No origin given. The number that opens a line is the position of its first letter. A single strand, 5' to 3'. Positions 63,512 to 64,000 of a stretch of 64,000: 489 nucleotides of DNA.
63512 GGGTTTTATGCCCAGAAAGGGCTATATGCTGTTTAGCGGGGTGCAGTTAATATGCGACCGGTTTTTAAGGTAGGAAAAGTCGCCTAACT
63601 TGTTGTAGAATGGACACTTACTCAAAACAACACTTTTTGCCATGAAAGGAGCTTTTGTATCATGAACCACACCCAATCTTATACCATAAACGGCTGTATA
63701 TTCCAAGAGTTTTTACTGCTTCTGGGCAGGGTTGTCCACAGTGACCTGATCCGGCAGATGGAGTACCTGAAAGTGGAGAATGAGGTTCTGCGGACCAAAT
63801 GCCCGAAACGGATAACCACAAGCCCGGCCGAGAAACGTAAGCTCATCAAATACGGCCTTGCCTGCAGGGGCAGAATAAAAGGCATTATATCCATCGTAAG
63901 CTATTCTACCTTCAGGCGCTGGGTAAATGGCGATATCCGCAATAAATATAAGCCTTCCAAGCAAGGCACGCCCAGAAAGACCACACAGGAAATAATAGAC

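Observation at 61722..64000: Higher-GC autotransporter lacking a signal peptide, abutting a GC-rich IS transposase fragment: likely horizontally acquired and 5'-disrupted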

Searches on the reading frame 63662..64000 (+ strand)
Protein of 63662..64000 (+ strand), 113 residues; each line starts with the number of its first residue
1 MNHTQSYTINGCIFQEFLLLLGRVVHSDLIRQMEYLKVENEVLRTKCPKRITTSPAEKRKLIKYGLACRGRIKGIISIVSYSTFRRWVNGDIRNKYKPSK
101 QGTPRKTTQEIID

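Call 9: search_protein_families(library=pfam, proteins=[window:63662-64000:+], max_evalue=0.01)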
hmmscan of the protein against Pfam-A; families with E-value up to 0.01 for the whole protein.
window:63662-64000:+ (113 aa): 0 families

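Call 17: find_homologous_proteins(query=window:63662-64000:+)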
Query window:63662-64000:+ (113 aa): 24 proteins with E <= 0.001 among 26 candidates.
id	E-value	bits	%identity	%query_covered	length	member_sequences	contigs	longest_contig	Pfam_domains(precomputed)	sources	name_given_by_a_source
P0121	1.1e-63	230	92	100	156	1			-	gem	-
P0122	3.0e-43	164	90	73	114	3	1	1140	-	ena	-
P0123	1.1e-41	159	69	100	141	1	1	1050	PF13565.13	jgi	jgi:putative transposase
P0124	6.0e-41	157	68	100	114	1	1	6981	-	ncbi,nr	ncbi:MAG: hypothetical protein KA022_01475, partial [Candidatus Omnitrophica bacterium]|nr:hypotheti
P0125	8.3e-41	156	66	100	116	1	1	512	-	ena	-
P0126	1.5e-40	155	68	96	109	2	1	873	-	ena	-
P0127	1.6e-40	155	69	100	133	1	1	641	-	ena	-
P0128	2.5e-39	151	68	96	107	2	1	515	-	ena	-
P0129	7.6e-38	147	63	100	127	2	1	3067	-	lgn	-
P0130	8.3e-33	131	70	80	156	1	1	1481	-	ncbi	-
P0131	4.5e-30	122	53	98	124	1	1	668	-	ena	-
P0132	7.4e-30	121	61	92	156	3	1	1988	PF13565.13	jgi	jgi:putative transposase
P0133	3.1e-29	119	56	95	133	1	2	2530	-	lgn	-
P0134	4.1e-27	112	55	94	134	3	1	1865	-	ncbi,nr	ncbi:MAG: helix-turn-helix domain-containing protein, partial [Candidatus Pacebacteria bacterium]|nr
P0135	1.2e-26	111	69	69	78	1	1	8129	-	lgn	-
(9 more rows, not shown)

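Call 20: find_related_loci(query=A1, collection=genome_contigs, flank=10000)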
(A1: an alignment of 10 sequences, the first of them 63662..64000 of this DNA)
Query A1 (113 aa) in genome_contigs; peptide patterns used: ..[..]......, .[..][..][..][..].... (x = any residue, [..] = any of these).
110 stretches matched a pattern; 88 encode a relative of the query (tblastn E <= 1e-3); the best 80 are kept; 80 distinct loci.
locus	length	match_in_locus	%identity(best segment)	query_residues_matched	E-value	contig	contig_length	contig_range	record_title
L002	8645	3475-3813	97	1-113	2e-72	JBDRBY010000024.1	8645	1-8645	MAG: Candidatus Omnitrophota bacterium isolate MEGAHIT-group-1.154 k141_1033700, whole genome shotgun sequence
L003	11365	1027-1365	96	1-113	2e-71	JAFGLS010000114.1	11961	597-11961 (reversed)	MAG: Syntrophaceae bacterium isolate Zod_Metabat.41 k87_6109396, whole genome shotgun sequence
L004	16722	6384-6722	91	1-113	2e-68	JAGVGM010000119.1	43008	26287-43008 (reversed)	MAG: Thermodesulfovibrionia bacterium isolate DeMMO2_3 c_000000062242, whole genome shotgun sequence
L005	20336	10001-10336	67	1-113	7e-50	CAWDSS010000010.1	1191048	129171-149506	MAG: Candidatus Omnitrophota bacterium isolate MFD03726.bin.2.139 genome assembly, contig: contig_50884, whole genome sh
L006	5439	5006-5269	88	1-88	5e-49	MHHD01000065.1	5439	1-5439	MAG: Omnitrophica WOR_2 bacterium RIFCSPLOWO2_12_FULL_51_8 rifcsplowo2_12_scaffold_56727, whole genome shotgun sequence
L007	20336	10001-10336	68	1-113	2e-47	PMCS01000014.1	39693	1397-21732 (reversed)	MAG: Candidatus Omnitrophota bacterium isolate fen_1318 73.20120700_E3M.124_contig_45884, whole genome shotgun sequence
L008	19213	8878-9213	67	1-113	3e-46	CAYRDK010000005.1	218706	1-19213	MAG TPA_asm: uncultured Planctomycetia bacterium isolate binchicken_co266_257 genome assembly, contig: NODE_113_length_2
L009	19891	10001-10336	68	1-113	2e-46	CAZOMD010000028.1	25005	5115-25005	MAG TPA_asm: uncultured Planctomycetia bacterium isolate binchicken_co232_106 genome assembly, contig: NODE_3634_length_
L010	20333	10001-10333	66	1-113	1e-45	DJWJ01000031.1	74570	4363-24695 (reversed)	MAG TPA_asm: Candidatus Omnitrophica bacterium UBA6233 UBA6233_contig_47519, whole genome shotgun sequence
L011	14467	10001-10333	65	1-113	8e-46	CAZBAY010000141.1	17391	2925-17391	MAG TPA_asm: uncultured Planctomycetia bacterium isolate binchicken_co165_23 genome assembly, contig: k141_1427794, whol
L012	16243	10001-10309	60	9-111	5e-37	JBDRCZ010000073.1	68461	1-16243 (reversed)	MAG: Candidatus Omnitrophota bacterium isolate MEGAHIT-group-1.222 k141_3891945, whole genome shotgun sequence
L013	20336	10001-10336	53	1-113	1e-35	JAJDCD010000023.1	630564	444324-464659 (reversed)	MAG: Candidatus Omnitrophota bacterium isolate OFTM55 OFTM55_22, whole genome shotgun sequence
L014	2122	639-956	58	5-111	1e-34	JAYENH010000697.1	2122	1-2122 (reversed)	MAG: Bacteroidota bacterium isolate MAG060 MAG060_697, whole genome shotgun sequence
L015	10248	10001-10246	68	1-82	3e-34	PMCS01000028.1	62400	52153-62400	MAG: Candidatus Omnitrophota bacterium isolate fen_1318 73.20120700_E3M.124_contig_53289, whole genome shotgun sequence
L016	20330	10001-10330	54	1-111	2e-32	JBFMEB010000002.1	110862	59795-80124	MAG: Candidatus Omnitrophota bacterium isolate MAG234 MAG234_2, whole genome shotgun sequence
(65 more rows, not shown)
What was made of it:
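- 63662..64000 (+): First 113 codons of the IS transposase: an N-terminal coiled-coil-like segment and the start of the HTH region. It is 97%, 96% and 91% identical to the start of the ORFs in L002, L003 and L004 (call 20).
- The near-identical IS copies occur in MAGs labelled as different phyla (call 20).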

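Call 26: search_protein_families(library=pfam, proteins=[L003:1027-2094:+, L004:6384-7451:+], max_evalue=0.01)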
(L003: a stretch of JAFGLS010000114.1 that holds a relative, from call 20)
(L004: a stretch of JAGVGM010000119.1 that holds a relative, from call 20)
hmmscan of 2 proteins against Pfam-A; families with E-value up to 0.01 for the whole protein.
L003:1027-2094:+ (355 aa): 4 families
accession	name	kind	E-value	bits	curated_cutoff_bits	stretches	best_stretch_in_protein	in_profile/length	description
PF13683.12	rve_3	-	2.3e-09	37.3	26.5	1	266-326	5-65/67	Integrase core domain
PF13565.12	HTH_32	-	3.4e-07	31.1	33.7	1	83-150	5-72/73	Homeodomain-like domain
PF13276.12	HTH_21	-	4.1e-07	30.6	28.1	1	109-163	4-59/60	HTH-like domain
PF13333.12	rve_2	-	0.00016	22.1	22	1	281-331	1-52/56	Integrase core domain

L004:6384-7451:+ (355 aa): 4 families
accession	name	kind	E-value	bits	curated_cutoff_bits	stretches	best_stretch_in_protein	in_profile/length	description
PF13683.12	rve_3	-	5e-10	39.4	26.5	1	267-327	6-66/67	Integrase core domain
PF13565.12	HTH_32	-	2e-06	28.7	33.7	1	83-150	5-72/73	Homeodomain-like domain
PF13276.12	HTH_21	-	0.00085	20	28.1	1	111-162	6-58/60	HTH-like domain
PF13333.12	rve_2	-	0.0014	19.1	22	1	281-323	1-43/56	Integrase core domain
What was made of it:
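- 63662..64000 (+): The full-length 355-aa proteins hit rve_3 at 37-39 bits (cut-off 26.5), plus HTH_21 and HTH_32 (call 26).
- On Insertion sequence (generic): In the full-length relatives L003 and L004, rve_3 scores 37-39 bits against a cut-off of 26.5 (call 26).
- Pfam gives rve_3, HTH_21 and HTH_32 (call 26).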

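Call 27: search_protein_families(library=ncbifam, proteins=[L003:1027-2094:+], max_evalue=0.01)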
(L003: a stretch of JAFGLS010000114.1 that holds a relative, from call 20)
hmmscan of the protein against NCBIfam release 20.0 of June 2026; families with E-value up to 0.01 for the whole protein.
L003:1027-2094:+ (355 aa): 4 families
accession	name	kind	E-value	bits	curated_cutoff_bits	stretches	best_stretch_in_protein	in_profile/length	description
NF033516.0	transpos_IS3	equivalog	2.1e-22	79.9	160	1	28-325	63-362/369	IS3 family transposase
NF033577.2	transpos_IS481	equivalog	2.6e-20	73.1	224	1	98-326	50-279/284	IS481 family transposase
NF033545.0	transpos_IS630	equivalog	2.3e-07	30.5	100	1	83-164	32-118/299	IS630 family transposase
NF033546.1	transpos_IS21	equivalog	0.007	15.9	160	0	237-325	184-276/294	IS21 family transposase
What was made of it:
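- On IS481 family: 73.1 bits against a cut-off of 224 (call 27).
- On IS3 family: The score is 79.9 bits against a cut-off of 160 (call 27).
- Closest known: IS481-family and IS3-family insertion sequences. Same: The best NCBIfam hits are IS3 (79.9 bits) and IS481 (73.1 bits) (calls 26, 27).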

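Call 43: search_dna_similar(query=L003:1027-2094:+, collection=plasmids, mode=protein, max_rows=12)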
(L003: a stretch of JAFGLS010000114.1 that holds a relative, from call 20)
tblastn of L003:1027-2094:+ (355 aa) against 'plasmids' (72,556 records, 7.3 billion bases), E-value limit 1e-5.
Records with a match: 94; places in all: 193; records where one place covers at least 80% of the query: 51.
Best place of each record, by identity: <60% 94.
By first word of the organism name: Streptomyces 43; Leptospira 38; Bradyrhizobium 5; Embleya 2; Methylocystis 2; Paraburkholderia 1; Nonomuraea 1; Roseibium 1; Nitrobacter 1.
By predicted mobility (MOB-suite, as given by PLSDB): non-mobilizable 67; mobilizable 21; conjugative 6.
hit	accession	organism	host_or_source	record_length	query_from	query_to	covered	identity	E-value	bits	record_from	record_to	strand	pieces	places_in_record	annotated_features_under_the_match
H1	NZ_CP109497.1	Streptomyces sp. NBC_01431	-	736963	11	352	96%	30.1%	3e-37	149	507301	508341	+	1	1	integrase core domain-containing protein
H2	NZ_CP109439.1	Streptomyces sp. NBC_01483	-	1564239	7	323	84%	33.0%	1e-30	160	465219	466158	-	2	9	none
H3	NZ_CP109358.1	Streptomyces sp. NBC_01562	-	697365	7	352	97%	28.3%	2e-35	144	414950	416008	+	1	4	integrase core domain-containing protein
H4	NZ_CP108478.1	Streptomyces mirabilis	-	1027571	7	355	98%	28.0%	7e-38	151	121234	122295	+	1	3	record has no annotation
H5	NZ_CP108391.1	Streptomyces sp. NBC_01320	-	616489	13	355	97%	27.9%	1e-36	148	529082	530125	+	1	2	integrase core domain-containing protein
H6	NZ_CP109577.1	Streptomyces sp. NBC_01369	-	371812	32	355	91%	28.8%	6e-39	154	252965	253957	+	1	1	integrase core domain-containing protein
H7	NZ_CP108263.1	Streptomyces sp. NBC_00053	-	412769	32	355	91%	28.8%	6e-39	154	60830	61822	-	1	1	integrase core domain-containing protein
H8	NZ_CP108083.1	Streptomyces sp. NBC_00257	-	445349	32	355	91%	28.8%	6e-39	154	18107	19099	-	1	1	integrase core domain-containing protein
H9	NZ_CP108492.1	Streptomyces sp. NBC_01243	-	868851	32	355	91%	28.8%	6e-39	154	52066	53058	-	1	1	integrase core domain-containing protein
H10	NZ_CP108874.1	Streptomyces sp. NBC_00826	-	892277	32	355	91%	28.8%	6e-39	154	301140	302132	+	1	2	integrase core domain-containing protein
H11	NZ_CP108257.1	Streptomyces sp. NBC_00057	-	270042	32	355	91%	28.8%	1e-38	154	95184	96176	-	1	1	integrase core domain-containing protein | hypothetical protein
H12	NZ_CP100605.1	Bradyrhizobium sp. Ash2021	-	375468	12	352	96%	27.0%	3e-26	117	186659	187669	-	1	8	integrase core domain-containing protein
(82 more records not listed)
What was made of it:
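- Closest known: IS481-family and IS3-family insertion sequences. Different: PGAP names the plasmid-borne relatives only 'integrase core domain-containing protein' (call 43).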
